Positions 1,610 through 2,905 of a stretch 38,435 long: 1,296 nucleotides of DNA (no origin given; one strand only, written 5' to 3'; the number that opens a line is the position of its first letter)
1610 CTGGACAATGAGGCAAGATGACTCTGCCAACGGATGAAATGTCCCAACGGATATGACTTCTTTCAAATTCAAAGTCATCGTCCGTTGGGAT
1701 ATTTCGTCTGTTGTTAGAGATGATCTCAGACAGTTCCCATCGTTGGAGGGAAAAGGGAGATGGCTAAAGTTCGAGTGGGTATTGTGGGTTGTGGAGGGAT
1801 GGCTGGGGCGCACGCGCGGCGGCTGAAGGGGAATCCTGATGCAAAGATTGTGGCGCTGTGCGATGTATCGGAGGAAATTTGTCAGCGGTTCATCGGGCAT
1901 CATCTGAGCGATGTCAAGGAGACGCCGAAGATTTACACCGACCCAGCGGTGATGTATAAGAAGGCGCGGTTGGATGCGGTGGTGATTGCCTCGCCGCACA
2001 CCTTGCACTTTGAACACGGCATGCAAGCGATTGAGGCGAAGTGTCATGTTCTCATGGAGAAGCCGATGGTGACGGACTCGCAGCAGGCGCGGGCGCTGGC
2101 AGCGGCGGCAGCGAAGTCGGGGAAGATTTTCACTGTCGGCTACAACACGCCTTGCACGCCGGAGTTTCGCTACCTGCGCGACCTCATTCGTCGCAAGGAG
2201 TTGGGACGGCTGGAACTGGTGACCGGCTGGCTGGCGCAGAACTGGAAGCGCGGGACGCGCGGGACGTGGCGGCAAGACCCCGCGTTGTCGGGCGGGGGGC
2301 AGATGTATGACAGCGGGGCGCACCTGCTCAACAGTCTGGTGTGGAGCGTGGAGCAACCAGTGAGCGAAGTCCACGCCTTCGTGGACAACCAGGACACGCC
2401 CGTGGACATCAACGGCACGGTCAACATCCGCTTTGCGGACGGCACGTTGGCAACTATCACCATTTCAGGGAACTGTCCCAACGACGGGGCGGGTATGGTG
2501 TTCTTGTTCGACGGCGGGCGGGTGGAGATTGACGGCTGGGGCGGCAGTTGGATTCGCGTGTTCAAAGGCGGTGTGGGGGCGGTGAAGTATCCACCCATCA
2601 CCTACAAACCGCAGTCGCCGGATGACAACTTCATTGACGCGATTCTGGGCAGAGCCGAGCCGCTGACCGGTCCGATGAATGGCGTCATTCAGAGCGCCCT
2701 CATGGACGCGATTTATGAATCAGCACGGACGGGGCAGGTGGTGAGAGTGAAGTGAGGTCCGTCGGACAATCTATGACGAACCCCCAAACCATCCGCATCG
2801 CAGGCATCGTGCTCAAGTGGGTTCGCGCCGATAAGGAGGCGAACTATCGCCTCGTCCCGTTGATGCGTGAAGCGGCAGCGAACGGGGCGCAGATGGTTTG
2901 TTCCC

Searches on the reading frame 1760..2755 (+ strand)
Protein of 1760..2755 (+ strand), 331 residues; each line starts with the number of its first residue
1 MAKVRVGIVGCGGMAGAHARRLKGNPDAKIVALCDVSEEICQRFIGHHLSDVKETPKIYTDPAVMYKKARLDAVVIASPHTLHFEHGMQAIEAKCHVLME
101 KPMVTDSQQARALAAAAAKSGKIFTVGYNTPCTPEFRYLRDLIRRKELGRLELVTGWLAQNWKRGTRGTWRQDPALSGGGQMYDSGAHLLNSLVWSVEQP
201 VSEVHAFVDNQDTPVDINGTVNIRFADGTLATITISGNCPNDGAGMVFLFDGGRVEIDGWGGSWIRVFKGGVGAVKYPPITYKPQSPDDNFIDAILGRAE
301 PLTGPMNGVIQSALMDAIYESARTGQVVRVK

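Call 41: find_encoding_contigs(protein=window:1760-2755:+, flank=10000, max_places=5)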
Protein window:1760-2755:+ (331 aa): no gene with exactly this product is on record in the collection.
